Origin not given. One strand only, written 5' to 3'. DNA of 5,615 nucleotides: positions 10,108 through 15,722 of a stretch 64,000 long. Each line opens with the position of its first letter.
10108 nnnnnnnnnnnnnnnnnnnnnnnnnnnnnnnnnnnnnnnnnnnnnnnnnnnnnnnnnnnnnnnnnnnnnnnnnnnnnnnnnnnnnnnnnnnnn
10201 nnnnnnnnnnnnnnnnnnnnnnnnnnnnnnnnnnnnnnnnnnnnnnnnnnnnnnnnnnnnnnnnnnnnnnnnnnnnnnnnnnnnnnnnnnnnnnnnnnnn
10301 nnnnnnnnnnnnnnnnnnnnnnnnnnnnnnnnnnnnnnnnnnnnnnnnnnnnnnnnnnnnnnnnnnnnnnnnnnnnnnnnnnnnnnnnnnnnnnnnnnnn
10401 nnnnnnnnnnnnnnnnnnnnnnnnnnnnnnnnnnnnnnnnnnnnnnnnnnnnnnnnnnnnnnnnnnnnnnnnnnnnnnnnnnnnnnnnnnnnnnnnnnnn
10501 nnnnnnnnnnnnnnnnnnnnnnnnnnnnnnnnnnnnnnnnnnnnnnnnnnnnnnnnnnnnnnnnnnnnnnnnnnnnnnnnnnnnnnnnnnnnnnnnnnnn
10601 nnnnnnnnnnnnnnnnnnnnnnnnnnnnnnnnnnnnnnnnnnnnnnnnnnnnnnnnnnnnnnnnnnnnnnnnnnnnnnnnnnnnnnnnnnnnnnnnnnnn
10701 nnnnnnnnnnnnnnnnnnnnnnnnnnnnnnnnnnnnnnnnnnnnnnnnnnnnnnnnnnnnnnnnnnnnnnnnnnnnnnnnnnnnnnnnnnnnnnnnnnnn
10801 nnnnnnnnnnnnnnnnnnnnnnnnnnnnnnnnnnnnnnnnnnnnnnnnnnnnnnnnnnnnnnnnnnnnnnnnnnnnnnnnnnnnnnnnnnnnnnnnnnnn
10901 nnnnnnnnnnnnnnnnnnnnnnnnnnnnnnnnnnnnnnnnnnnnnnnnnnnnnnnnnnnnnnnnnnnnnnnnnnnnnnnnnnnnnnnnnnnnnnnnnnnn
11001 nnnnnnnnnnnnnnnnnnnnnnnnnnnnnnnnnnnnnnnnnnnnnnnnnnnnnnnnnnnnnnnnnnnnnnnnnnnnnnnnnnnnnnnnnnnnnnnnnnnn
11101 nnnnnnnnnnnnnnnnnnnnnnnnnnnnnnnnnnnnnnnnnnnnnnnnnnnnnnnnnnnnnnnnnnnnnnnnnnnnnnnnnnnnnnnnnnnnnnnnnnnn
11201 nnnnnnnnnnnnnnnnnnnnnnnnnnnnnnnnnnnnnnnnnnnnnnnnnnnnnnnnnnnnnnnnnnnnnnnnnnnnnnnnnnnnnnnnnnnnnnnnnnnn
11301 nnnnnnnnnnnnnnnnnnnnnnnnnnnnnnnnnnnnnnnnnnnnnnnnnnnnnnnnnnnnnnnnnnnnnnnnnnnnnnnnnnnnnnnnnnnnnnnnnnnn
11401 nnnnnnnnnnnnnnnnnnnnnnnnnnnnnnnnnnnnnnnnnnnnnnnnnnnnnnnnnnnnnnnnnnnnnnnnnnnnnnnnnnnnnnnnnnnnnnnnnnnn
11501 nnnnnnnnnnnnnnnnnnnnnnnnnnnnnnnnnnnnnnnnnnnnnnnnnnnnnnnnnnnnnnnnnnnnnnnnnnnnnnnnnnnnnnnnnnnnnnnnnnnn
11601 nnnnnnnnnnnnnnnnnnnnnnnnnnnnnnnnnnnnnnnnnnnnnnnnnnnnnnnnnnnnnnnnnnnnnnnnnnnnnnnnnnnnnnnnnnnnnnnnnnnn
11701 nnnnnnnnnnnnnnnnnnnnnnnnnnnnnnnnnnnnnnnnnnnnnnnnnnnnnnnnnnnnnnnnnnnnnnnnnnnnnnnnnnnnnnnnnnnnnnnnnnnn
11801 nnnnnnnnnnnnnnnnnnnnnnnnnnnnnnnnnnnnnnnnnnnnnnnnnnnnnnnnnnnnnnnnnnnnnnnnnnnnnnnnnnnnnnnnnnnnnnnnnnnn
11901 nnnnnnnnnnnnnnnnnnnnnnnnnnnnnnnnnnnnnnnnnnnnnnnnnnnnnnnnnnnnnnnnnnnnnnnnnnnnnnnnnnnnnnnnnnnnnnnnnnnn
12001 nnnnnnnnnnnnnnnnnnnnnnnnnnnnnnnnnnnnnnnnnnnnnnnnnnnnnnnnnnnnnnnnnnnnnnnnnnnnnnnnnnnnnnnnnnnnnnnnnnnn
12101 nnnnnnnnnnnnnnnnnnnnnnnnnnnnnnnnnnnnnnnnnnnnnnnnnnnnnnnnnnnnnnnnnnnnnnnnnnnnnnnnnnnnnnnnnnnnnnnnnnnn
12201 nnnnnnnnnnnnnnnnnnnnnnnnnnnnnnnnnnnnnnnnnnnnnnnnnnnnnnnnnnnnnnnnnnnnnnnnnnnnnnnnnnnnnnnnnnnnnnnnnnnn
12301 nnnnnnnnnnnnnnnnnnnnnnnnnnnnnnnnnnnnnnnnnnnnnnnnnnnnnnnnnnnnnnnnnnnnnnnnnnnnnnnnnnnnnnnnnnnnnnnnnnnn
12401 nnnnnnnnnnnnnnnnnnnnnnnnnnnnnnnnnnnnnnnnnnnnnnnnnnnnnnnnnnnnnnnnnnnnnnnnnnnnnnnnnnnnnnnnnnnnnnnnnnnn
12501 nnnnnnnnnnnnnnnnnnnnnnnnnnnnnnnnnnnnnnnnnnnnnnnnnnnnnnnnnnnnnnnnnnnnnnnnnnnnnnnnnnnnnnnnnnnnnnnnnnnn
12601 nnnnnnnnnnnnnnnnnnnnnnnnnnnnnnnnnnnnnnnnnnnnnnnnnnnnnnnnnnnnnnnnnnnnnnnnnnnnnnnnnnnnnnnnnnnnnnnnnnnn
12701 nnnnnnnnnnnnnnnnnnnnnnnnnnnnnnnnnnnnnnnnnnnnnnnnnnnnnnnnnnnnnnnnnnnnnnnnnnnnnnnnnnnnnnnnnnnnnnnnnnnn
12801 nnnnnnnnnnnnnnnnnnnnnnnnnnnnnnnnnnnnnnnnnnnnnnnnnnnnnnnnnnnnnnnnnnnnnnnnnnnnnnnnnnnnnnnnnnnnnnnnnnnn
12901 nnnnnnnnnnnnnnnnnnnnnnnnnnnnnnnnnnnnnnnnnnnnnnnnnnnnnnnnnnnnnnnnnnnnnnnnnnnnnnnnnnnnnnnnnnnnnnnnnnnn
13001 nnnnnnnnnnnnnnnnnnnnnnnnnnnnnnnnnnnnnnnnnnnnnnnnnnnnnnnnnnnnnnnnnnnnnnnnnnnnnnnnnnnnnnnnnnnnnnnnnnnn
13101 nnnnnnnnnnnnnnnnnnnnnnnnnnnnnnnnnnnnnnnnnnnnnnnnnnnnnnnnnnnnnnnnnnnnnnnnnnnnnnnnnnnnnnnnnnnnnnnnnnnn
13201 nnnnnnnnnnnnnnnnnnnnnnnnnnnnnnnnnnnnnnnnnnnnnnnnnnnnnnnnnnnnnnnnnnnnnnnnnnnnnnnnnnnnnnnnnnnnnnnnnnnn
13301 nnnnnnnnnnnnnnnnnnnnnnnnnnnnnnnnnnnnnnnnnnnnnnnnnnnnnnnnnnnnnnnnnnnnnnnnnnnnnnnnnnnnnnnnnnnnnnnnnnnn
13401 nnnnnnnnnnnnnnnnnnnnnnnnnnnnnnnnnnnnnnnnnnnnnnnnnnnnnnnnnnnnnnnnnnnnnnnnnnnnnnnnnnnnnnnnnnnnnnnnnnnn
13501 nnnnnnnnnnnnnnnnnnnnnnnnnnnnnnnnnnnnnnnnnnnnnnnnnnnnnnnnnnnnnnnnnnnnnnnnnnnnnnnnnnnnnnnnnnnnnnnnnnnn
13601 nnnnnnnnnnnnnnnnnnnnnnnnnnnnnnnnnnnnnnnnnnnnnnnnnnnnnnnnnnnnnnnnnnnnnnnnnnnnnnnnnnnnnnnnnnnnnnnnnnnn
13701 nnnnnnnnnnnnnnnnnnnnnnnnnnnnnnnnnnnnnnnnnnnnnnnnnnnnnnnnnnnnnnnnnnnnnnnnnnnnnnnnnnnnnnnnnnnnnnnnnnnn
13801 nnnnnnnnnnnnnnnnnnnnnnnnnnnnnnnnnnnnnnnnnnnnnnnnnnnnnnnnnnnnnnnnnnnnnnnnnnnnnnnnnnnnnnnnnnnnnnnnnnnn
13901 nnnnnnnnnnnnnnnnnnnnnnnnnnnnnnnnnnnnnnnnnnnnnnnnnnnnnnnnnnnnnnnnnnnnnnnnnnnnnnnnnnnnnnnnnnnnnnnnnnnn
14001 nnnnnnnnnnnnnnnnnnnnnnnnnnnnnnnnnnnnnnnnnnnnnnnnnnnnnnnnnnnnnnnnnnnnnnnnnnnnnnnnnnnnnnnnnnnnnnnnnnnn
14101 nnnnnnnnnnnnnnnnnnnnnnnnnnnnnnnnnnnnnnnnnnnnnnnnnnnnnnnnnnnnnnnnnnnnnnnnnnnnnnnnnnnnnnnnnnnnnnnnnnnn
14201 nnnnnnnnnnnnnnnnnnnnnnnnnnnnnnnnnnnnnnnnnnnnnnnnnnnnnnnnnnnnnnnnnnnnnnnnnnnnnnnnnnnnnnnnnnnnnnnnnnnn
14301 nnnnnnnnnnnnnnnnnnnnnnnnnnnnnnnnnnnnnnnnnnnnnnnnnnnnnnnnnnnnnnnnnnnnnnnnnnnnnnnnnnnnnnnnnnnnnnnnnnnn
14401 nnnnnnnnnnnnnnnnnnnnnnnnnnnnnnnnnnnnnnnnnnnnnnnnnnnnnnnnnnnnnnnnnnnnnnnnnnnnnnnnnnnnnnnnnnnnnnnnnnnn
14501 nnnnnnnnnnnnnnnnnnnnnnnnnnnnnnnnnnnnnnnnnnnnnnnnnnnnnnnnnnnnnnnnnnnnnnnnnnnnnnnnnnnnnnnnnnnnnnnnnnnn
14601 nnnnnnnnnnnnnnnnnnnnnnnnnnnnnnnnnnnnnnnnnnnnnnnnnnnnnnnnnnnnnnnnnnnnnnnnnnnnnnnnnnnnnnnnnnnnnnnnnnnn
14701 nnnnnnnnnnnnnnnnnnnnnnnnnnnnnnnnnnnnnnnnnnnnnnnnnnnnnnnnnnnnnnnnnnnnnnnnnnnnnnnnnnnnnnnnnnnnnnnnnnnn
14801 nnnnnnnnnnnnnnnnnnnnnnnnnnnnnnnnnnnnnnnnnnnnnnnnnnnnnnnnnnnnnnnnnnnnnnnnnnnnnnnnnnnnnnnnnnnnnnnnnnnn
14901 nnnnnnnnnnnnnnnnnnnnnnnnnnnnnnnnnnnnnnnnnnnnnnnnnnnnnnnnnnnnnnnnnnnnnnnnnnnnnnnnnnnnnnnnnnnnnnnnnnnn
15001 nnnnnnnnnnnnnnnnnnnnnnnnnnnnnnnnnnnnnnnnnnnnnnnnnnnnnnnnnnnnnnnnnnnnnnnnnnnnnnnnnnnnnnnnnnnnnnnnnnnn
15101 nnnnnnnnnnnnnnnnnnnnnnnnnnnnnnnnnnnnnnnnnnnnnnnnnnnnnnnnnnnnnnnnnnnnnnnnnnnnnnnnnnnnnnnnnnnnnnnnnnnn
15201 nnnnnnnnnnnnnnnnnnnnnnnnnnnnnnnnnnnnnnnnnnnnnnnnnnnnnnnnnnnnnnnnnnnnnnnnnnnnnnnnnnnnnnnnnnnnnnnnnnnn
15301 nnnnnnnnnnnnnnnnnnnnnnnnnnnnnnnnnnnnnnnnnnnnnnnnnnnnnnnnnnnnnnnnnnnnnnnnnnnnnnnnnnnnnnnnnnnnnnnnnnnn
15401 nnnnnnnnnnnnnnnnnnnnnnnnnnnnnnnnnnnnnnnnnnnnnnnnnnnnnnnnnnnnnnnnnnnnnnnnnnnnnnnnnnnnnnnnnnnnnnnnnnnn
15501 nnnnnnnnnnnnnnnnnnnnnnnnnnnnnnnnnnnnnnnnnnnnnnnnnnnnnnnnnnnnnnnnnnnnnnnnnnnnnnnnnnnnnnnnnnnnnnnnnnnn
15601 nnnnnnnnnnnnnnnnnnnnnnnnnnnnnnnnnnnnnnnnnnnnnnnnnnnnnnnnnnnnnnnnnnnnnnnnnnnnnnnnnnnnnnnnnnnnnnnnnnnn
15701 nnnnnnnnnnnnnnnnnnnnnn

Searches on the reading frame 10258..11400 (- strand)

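Call 88: search_protein_families(library=pfam, proteins=[window:10258-11400:-], max_evalue=0.001)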
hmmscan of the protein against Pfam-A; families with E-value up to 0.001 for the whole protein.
window:10258-11400:- (380 aa): 1 family
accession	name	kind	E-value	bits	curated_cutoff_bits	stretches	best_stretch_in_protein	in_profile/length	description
PF00704.34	Glyco_hydro_18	-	5.9e-07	29.9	29.6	1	164-380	91-312/317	Glycosyl hydrolases family 18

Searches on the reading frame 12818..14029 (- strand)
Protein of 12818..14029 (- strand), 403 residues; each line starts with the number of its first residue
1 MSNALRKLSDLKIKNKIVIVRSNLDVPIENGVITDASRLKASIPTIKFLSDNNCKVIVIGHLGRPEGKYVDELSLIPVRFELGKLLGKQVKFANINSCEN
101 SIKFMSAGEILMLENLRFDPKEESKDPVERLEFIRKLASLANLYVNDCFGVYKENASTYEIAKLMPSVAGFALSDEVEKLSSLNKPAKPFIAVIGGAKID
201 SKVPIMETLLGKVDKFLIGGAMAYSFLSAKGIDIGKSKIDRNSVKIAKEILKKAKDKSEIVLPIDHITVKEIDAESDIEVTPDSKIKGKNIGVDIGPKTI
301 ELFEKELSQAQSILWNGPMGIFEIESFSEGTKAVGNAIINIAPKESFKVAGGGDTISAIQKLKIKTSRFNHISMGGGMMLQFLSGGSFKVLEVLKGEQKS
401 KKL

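Call 88: search_protein_families(library=pfam, proteins=[window:12818-14029:-], max_evalue=0.001)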
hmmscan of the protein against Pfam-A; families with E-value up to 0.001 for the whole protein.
window:12818-14029:- (403 aa): 1 family
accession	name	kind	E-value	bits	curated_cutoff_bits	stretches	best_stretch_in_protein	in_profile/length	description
PF00162.24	PGK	-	1.6e-123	412.9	27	1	8-385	1-378/379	Phosphoglycerate kinase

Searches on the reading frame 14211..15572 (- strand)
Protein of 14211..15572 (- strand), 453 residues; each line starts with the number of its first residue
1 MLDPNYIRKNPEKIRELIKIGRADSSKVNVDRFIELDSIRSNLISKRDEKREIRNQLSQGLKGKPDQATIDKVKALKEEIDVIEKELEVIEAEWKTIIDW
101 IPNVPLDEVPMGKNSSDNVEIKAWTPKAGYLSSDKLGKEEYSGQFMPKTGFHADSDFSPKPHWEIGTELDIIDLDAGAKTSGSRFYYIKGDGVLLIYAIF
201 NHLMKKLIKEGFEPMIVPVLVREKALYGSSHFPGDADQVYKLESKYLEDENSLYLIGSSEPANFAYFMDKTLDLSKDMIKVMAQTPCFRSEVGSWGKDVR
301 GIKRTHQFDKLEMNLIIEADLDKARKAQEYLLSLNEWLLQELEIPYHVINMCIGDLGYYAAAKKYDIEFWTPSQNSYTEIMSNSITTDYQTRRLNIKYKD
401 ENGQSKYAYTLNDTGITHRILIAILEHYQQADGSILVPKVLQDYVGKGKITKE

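Call 88: search_protein_families(library=pfam, proteins=[window:14211-15572:-], max_evalue=0.001)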
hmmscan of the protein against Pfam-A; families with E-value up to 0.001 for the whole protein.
window:14211-15572:- (453 aa): 2 families
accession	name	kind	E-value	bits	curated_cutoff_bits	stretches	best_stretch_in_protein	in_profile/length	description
PF00587.30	tRNA-synt_2b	-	9.8e-25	88.1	29.3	1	241-428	2-179/179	tRNA synthetase class II core domain (G, H, P, S and T)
PF02403.27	Seryl_tRNA_N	-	3.1e-16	60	28.2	1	1-105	1-108/108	Seryl-tRNA synthetase N-terminal domain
